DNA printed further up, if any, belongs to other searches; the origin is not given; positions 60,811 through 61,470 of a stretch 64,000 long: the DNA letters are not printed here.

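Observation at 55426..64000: At least 24 tandem Cys-delimited modules with a shared signature that matches no named repeat family I know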

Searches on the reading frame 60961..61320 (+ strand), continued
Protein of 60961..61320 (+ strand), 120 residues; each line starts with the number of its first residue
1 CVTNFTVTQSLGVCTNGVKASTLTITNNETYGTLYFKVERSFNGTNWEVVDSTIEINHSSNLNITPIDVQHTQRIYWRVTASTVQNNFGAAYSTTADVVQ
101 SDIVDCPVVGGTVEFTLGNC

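Call 61: fold_search(model_id=the predicted structure, library=pdb)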
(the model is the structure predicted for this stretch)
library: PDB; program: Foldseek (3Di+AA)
matches with E <= 10: 1581; with E <= 0.001: 0
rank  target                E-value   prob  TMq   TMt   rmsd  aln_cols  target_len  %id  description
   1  3zk0                  4.0e-03  1.00  0.45  0.46   8.1       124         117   14  The crystal structure of a Cu(I) metallochaperone from Streptomyces lividans in its apo form (released 2014-01-29)
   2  1tza_B                6.8e-03  1.00  0.46  0.44  12.1       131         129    8  X-ray structure of Northeast Structural Genomics Consortium target SoR45 (released 2004-07-27)
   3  3but                  7.6e-03  0.99  0.37  0.36   5.7       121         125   11  Crystal structure of protein Af_0446 from Archaeoglobus fulgidus (released 2008-01-15)
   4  6zva_B                9.8e-03  0.99  0.37  0.46  14.6       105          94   13  Crystal structure of My5 (released 2021-08-04)
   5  2n59_MODEL_1_A        1.0e-02  1.00  0.39  0.44   5.9       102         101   11  Solution Structure of R. palustris CsgH (released 2016-05-11)
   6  3abz_C                1.1e-02  0.98  0.36  0.09   6.6       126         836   12  Crystal structure of Se-Met labeled Beta-glucosidase from Kluyveromyces marxianus (released 2010-08-11)
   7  3hrz_B                1.5e-02  1.00  0.48  0.29   9.0       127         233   13  Cobra Venom Factor (CVF) in complex with human factor B (released 2009-07-07)
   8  2aew_A                1.6e-02  1.00  0.48  0.33   4.1       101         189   16  A model for growth hormone receptor activation based on subunit rotation within a receptor dimer (released 2005-11-01)
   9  7y8i_D                1.7e-02  1.00  0.47  0.58   4.6       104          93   13  Crystal structure of sDscam FNIII3 domain, isoform alpha7 (released 2023-05-24)
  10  8xrt_A                1.8e-02  0.90  0.29  0.08   8.2       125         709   10  The crystal structure of a GH3 enzyme CcBgl3B (released 2024-04-10)
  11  2qki_E                1.8e-02  1.00  0.52  0.36   4.9       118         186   17  Human C3c in complex with the inhibitor compstatin (released 2007-08-14)
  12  3ac0_C                1.8e-02  0.98  0.37  0.09   6.5       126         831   12  Crystal structure of Beta-glucosidase from Kluyveromyces marxianus in complex with glucose (released 2010-08-11)
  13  9qk2_G                2.0e-02  1.00  0.53  0.09   4.7       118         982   15  Structure of the Complement classical and lectin pathway C3 convertase in complex with substrate C3 (released 2025-12-24)
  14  3ac0_A                2.0e-02  0.97  0.36  0.08   6.4       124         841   13  Crystal structure of Beta-glucosidase from Kluyveromyces marxianus in complex with glucose (released 2010-08-11)
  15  8xrt_B                2.0e-02  0.95  0.32  0.08   7.2       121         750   11  The crystal structure of a GH3 enzyme CcBgl3B (released 2024-04-10)
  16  3idu_A                2.2e-02  1.00  0.46  0.48   6.4       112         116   17  Crystal Structure of the CARDB domain of the PF1109 protein in complex with di-metal ions from Pyrococcus furiosus, No (released 2009-08-04)
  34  4ni6                  3.5e-02  0.99  0.47  0.42   6.5       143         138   13  Repeat domain 1 of Clostridium perfringens CPE0147 (released 2013-12-04)
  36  3idu_B                3.6e-02  0.99  0.46  0.50   6.4       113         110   17  Crystal Structure of the CARDB domain of the PF1109 protein in complex with di-metal ions from Pyrococcus furiosus, No (released 2009-08-04)
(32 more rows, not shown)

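Call 85: find_homologous_proteins(query=P0073, max_evalue=0.00001)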
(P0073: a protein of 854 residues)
Query P0073 (854 aa): 5 proteins with E <= 0.00001 among 8000 candidates.
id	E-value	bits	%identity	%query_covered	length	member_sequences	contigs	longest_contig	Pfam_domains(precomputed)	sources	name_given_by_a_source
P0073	0.0e+0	1821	100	100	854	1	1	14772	-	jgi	jgi:hypothetical protein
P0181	9.0e-163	562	47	70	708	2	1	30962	-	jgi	jgi:hypothetical protein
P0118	4.1e-151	523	48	61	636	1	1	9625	-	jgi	jgi:hypothetical protein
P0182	1.4e-72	263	48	36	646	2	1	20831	-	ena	-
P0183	5.3e-63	232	33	66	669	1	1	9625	-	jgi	jgi:hypothetical protein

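Call 86: find_encoding_contigs(protein=P0073, flank=6000, max_places=2)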
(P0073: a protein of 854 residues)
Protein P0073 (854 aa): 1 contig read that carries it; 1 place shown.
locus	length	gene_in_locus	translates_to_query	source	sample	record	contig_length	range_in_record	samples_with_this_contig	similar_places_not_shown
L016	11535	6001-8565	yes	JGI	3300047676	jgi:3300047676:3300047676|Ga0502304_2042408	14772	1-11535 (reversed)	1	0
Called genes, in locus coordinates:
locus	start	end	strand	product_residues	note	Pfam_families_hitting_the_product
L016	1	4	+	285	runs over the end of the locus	PF00482:T2SSF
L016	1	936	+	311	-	PF00482:T2SSF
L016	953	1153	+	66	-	-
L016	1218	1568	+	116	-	PF07811:TadE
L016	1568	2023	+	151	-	-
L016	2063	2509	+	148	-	-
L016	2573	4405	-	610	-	-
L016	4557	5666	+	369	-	PF03462:PCRF, PF00472:RF-1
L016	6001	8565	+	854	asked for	-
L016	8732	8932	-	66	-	-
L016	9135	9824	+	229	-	PF00005:ABC_tran, PF13304:AAA_21 (faint)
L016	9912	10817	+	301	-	PF18075:FtsX_ECD, PF02687:FtsX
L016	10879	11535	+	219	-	?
